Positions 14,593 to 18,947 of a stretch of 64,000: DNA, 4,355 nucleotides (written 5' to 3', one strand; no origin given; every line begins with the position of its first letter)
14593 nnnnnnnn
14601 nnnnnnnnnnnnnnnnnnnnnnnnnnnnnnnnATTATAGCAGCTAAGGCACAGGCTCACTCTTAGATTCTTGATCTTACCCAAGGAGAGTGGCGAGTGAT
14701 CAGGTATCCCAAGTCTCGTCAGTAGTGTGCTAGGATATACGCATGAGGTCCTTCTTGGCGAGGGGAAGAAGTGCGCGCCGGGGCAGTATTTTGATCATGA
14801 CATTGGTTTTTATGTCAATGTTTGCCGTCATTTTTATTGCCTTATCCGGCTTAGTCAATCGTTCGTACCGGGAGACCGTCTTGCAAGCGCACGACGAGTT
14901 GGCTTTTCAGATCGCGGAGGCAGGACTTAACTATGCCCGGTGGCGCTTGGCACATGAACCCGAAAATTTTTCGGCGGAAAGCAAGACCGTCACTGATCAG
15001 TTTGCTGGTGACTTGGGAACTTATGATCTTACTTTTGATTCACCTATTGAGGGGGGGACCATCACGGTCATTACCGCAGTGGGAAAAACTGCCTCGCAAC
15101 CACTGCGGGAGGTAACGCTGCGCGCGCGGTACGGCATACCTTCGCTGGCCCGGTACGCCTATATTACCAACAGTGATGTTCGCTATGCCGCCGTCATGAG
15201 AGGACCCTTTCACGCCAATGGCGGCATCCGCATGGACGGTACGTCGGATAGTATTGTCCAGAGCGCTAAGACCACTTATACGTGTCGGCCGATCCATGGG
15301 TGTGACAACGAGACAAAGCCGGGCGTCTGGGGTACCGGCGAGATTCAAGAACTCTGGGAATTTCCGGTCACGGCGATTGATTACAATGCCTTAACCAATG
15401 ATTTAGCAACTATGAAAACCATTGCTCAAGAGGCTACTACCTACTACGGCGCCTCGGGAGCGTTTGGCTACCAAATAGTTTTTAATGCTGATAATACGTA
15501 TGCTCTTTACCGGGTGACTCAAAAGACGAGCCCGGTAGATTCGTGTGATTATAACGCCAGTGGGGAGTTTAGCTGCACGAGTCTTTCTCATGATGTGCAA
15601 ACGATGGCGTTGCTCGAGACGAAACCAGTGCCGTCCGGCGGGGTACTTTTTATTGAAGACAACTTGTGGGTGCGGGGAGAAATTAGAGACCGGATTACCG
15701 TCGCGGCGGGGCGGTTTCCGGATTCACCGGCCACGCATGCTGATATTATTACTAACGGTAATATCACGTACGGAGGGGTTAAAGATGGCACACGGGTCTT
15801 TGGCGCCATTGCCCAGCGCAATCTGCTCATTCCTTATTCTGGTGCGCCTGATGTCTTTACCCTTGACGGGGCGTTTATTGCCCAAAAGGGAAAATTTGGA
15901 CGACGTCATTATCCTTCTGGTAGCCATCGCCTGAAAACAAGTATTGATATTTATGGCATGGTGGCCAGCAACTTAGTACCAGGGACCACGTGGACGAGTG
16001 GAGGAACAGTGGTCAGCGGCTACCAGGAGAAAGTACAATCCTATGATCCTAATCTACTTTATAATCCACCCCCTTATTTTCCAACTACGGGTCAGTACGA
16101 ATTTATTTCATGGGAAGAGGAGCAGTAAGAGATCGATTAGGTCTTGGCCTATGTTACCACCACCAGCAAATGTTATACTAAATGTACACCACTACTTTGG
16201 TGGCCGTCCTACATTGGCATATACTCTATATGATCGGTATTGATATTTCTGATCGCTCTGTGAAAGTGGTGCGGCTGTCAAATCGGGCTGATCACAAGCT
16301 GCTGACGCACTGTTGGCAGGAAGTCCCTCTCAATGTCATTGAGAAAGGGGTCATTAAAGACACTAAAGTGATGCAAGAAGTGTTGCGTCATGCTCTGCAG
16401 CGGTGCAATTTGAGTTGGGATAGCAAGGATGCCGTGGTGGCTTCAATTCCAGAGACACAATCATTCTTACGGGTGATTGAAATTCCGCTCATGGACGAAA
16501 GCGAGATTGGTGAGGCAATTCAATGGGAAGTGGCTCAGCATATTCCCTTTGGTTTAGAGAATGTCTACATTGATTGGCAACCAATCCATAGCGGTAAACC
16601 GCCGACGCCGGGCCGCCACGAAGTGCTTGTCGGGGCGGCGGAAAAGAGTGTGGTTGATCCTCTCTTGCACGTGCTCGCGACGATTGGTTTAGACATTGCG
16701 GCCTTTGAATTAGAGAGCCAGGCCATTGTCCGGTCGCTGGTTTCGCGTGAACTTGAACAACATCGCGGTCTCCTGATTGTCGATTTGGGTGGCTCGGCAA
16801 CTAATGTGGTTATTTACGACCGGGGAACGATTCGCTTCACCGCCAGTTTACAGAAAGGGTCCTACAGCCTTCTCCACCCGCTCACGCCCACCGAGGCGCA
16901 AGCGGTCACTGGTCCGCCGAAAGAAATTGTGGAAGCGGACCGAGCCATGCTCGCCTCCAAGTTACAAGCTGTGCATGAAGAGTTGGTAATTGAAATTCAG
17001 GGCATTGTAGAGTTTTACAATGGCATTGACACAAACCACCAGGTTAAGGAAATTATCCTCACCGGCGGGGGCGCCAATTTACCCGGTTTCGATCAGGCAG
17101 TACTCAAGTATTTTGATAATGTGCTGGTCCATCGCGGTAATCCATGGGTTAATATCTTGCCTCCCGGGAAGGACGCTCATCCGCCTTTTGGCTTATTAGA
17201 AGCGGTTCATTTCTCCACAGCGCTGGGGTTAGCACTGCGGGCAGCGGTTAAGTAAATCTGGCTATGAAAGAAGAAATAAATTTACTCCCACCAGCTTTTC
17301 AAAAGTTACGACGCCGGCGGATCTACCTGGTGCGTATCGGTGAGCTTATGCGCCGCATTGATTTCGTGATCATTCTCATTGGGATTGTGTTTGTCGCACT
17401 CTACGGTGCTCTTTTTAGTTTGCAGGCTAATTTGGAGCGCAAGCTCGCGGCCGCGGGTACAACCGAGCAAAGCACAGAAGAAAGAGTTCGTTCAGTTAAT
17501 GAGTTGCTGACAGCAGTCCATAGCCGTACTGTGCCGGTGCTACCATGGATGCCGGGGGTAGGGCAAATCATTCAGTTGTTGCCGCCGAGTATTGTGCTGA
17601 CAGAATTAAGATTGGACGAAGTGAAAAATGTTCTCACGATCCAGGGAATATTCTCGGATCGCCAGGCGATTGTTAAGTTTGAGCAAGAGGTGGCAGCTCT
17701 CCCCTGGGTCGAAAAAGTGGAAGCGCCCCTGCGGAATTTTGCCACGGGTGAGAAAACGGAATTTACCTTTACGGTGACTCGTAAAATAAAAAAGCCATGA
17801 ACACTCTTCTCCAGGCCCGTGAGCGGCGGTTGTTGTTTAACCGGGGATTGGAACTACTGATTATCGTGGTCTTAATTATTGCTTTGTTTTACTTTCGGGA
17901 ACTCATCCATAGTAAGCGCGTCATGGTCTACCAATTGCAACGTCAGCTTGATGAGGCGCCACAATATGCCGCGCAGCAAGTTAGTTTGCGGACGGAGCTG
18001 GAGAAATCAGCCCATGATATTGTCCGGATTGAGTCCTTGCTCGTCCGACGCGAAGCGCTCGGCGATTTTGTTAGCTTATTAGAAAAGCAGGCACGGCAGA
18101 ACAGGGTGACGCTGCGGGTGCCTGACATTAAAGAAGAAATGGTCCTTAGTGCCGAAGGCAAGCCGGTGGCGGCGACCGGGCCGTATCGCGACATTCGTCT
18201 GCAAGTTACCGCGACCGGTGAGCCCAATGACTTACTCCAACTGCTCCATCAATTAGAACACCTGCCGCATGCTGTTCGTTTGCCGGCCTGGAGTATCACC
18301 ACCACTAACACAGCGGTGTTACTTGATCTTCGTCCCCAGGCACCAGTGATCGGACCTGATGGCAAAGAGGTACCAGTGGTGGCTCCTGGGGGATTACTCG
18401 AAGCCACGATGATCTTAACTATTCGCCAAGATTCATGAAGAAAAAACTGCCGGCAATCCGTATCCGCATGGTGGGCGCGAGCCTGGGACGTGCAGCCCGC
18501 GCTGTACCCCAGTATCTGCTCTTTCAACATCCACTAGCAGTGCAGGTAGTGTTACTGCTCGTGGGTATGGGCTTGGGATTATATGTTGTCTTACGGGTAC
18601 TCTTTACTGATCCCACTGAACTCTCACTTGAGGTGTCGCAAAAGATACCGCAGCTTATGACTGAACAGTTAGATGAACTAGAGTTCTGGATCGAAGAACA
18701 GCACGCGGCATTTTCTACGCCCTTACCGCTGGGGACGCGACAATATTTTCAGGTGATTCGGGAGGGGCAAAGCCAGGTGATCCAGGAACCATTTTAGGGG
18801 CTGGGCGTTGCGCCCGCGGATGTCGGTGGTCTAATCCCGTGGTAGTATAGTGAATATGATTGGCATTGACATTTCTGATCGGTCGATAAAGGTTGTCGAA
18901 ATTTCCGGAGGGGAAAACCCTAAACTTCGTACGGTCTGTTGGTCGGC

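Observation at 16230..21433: Tandem duplication of a pilM-pilN-pilO-plus-small-TM-protein module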

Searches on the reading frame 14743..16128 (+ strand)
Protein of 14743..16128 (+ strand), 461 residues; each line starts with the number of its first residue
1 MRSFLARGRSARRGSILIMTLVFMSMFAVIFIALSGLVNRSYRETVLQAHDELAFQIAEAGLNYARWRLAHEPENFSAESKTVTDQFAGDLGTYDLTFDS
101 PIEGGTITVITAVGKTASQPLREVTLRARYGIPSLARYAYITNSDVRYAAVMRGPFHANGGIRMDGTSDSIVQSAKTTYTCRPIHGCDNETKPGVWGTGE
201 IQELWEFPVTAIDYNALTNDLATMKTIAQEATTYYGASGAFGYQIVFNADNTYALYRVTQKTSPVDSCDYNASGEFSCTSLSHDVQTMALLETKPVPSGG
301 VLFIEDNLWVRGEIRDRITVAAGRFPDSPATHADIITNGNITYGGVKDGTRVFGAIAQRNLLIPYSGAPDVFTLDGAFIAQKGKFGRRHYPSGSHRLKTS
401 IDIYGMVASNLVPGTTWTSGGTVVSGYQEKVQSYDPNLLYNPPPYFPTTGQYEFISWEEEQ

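Call 11: search_protein_families(library=pfam, proteins=[window:14743-16128:+], max_evalue=0.01)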
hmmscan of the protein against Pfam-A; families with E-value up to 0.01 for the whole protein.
window:14743-16128:+ (461 aa): 0 families

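Call 53: find_homologous_proteins(query=window:14743-16128:+)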
Query window:14743-16128:+ (461 aa): 705 proteins with E <= 0.001 among 7979 candidates; the best 120 are listed.
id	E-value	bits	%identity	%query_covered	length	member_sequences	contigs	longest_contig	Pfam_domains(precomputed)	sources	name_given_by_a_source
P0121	0.0e+0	1018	100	96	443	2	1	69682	-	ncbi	ncbi:MAG: hypothetical protein WEA04_04830 [Candidatus Andersenbacteria bacterium]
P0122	1.1e-230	785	73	100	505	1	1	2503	-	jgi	jgi:Tfp pilus assembly protein PilX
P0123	1.1e-213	729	68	97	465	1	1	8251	-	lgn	-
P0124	5.1e-211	720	66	100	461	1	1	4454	-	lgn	-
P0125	1.1e-208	712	66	98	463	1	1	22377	-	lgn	-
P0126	1.5e-198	679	64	99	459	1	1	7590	-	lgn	-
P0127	3.0e-197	674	65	100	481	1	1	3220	-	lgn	-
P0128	6.9e-197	673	66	96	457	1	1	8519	-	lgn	-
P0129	1.3e-196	672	65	98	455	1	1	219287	-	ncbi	-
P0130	3.0e-196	671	61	100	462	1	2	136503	-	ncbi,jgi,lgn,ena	-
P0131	6.7e-196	670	65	95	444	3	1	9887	-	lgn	-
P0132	8.2e-195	666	64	97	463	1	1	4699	-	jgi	jgi:hypothetical protein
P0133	1.7e-191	655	64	96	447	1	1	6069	-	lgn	-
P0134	2.2e-191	655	63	98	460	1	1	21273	-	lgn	-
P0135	1.3e-190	652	63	96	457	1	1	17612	-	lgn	-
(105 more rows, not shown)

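Call 63: predict_structure(alignment_id=A6)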
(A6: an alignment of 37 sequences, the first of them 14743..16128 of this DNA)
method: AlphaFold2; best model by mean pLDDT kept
length: 461 residues; sequences in the alignment: 37
mean_pLDDT: 91.3   pTM: 0.82
mean pLDDT of the five models: 91.3, 91.2, 89.3, 88.4, 85.3
residues with pLDDT >= 90: 349; 70-90: 97; 50-70: 5; < 50: 10
segments of 3 or more residues with pLDDT < 50: 1-10
pLDDT, mean of each block of 10 residues (from residue 1): 41 69 89 84 86 96 95 94 95 96 88 95 95 92 90 92 91 94 86 91 93 90 96 96 97 98 93 86 94 96 98 97 91 95 94 97 95 98 95 95 96 89 92 91 89 92 78
secondary structure, 60 per line:
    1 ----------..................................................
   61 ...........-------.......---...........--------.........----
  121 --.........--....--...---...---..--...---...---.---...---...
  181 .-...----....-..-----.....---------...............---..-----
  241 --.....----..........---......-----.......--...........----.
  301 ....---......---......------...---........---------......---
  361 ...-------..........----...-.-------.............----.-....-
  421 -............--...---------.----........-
elements in order: H11-71 E79-85 E89-99 E108-116 E123-131 E140-142 E146-148 E156-158 E162-164 E172-174 E178-181 E190-193 H216-230 E243-247 E252-261 E265-270 E276-282 E285-295 E300-304 E308-313 E317-322 E335-342 E352-357 E361-363 E371-380 E385-387 E397-409 E416-419 E422-433 E453-460

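Call 66: fold_search(model_id=the predicted structure, library=pdb)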
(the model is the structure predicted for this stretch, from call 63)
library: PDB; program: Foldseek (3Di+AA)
matches with E <= 10: 160; with E <= 0.001: 3
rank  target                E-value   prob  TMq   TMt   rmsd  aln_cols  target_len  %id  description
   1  6qvi_C                6.9e-12  1.00  0.29  0.27  15.9       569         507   13  Crystal structure of competence-associated pilin ComZ from Thermus thermophilus (released 2019-05-29)
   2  6qvi_B                2.2e-10  1.00  0.31  0.29  15.3       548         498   13  Crystal structure of competence-associated pilin ComZ from Thermus thermophilus (released 2019-05-29)
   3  6qvi_A                5.0e-10  1.00  0.28  0.26  16.9       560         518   12  Crystal structure of competence-associated pilin ComZ from Thermus thermophilus (released 2019-05-29)
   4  9fk5_E                7.3e-03  0.08  0.10  0.13  26.7       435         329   10  Zebrafish Betaglycan Orphan Domain (zfBGo) in complex with TGF-B3 and extracellular domains of TGFBRI and TGFBRII (released 2025-03-12)
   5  6mzp_A                1.7e-01  0.04  0.10  0.13  26.8       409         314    9  Zebrafish betaglycan orphan domain structure from orthorhombic crystal form (released 2019-08-21)
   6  9y9l_Z                1.1e+00  0.11  0.08  0.11   9.1        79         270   14  CP at the barbed end with one cofilin on second-to-last subunit (released 2026-03-04)
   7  9jtc_B                1.4e+00  0.06  0.08  0.17  10.2        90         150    8  Cryo-EM structure of bovine UBA7-UBE2L6-ISG15 (released 2025-03-05)
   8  7koh_D                1.7e+00  0.02  0.12  0.11  21.1       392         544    9  Crystal structure of antigen 43 from Escherichia coli EDL933 (released 2022-03-09)
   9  8vcd                  1.9e+00  0.10  0.09  0.12  17.8        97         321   12  Crystal Structure of plant Carboxylesterase 15 bound to SL intermediate (released 2024-08-07)
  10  6i8x_A                2.0e+00  0.21  0.08  0.21   4.7        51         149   16  As-p18, an extracellular fatty acid binding protein (released 2019-07-17)
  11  4bae_B                2.0e+00  0.05  0.04  0.10  15.8        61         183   16  Optimisation of pyrroleamides as mycobacterial GyrB ATPase inhibitors: Structure Activity Relationship and in vivo eff (released 2013-10-30)
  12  6qvf_A                2.1e+00  0.30  0.09  0.23   4.0        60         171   17  TT_C0855 competence pilin from Thermus thermophilus HB27 (released 2019-05-29)
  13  9gp4                  2.2e+00  0.03  0.05  0.15  15.3        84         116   11  Jumonji domain-containing protein 2A with crystallization epitope mutations Q953E:A958D (released 2024-10-16)
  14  2qqr_A                2.2e+00  0.03  0.05  0.14  15.2        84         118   11  JMJD2A hybrid tudor domains (released 2007-12-11)
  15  6i8x_B                2.3e+00  0.20  0.08  0.21   4.7        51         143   16  As-p18, an extracellular fatty acid binding protein (released 2019-07-17)
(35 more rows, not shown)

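Call 93: search_solved_structures(query=A6, max_evalue=1, show_alignments=1)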
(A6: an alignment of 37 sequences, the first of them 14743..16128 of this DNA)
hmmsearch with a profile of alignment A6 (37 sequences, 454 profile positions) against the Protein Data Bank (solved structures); distinct sequences matched with E-value up to 1: 2.
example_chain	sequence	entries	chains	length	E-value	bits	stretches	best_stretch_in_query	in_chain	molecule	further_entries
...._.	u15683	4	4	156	0.39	12.4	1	305-353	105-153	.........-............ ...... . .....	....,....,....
7ane_f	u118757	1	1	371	0.51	12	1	313-417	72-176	uS11m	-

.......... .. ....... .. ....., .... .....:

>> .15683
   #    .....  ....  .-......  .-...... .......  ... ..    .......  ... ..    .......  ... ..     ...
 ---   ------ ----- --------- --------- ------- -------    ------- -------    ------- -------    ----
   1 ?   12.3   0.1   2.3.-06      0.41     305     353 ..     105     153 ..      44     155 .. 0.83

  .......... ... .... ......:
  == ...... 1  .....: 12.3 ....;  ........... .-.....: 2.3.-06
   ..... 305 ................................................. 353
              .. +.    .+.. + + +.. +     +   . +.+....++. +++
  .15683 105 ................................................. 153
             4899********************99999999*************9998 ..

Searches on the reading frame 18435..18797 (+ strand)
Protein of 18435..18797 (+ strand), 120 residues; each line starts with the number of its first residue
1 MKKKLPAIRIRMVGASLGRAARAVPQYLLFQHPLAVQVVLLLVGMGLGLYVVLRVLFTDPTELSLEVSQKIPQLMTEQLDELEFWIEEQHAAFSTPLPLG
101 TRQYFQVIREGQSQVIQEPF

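Call 9: search_protein_families(library=pfam, proteins=[window:18435-18797:+], max_evalue=1)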
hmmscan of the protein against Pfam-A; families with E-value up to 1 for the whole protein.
window:18435-18797:+ (120 aa): 1 family
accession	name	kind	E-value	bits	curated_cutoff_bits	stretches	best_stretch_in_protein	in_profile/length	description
PF15050.11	SCIMP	-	0.11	13.3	27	1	34-78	12-54/132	SCIMP protein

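Call 10: search_protein_families(library=ncbifam, proteins=[window:18435-18797:+], max_evalue=1)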
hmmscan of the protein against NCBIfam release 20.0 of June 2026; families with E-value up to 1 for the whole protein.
window:18435-18797:+ (120 aa): 0 families

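Call 73: search_protein_families(library=pfam, alignment_id=A8, max_evalue=0.05)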
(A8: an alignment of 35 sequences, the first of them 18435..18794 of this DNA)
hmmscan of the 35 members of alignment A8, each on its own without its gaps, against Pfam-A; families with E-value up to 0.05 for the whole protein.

A. member 1, window:18435-18794:+ (120 aa): 0 families

B. families by the number of members that match (of 35 scanned): 7 families
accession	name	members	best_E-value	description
PF04612.17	T2SSM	2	0.0092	Type II secretion system (T2SS), protein M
PF13567.11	DUF4131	1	0.002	Domain of unknown function (DUF4131)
PF07264.17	EI24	1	0.0068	Sulfate transporter CysZ/Etoposide-induced protein 2.4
PF15145.11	DUF4577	1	0.02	Domain of unknown function (DUF4577)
PF11812.13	DUF3333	1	0.02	Domain of unknown function (DUF3333)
PF10039.14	DUF2275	1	0.02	Predicted integral membrane protein (DUF2275)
PF06837.17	Fijivirus_P9-2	1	0.046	Fijivirus P9-2 protein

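Call 75: find_homologous_proteins(query=A8, max_evalue=0.001)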
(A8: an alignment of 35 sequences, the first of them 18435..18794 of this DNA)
Query A8 (35 sequences) (120 aa, profile of the alignment): 5 proteins with E <= 0.001 among 2375 candidates.
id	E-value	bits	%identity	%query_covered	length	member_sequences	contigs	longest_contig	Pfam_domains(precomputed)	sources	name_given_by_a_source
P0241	2.3e-16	77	-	-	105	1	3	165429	-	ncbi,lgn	-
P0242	3.1e-16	77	-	-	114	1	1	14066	-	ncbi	-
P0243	2.6e-15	74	-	-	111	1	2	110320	-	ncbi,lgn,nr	ncbi:MAG: hypothetical protein U1C49_01295 [Candidatus Andersenbacteria bacterium]|nr:hypothetical p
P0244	6.4e-15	73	100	100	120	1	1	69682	-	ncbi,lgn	ncbi:MAG: hypothetical protein WEA04_04850 [Candidatus Andersenbacteria bacterium]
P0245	9.3e-8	50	-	-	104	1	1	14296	-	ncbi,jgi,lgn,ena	-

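Call 83: search_protein_representatives(protein=window:18435-18794:+)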
Query: 120 residues. Proteins with E-value up to 0.001 (for the whole library): 32; up to 1e-10: 4; up to 1e-30: 1. The best 32 are listed.
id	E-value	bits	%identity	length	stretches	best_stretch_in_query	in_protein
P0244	2.8e-70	249.9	100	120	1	1-120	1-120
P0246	3.0e-12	63.1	35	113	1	6-107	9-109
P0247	1.9e-11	60.5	37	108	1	4-107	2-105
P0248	2.1e-11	60.4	38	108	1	5-107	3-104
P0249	4.6e-10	56.1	37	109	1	1-105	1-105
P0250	4.2e-09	53.0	31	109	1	16-105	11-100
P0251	6.2e-07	46.0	38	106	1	20-91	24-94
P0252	7.4e-07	45.8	32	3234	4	36-84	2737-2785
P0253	1.1e-06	45.2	32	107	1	12-106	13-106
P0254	1.8e-06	44.5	33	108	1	10-105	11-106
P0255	2.7e-06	43.9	29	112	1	10-105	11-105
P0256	3.7e-06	43.5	38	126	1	16-95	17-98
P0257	3.9e-06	43.4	31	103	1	19-105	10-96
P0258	5.2e-06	43.0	39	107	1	8-105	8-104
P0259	5.5e-06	42.9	30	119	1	15-105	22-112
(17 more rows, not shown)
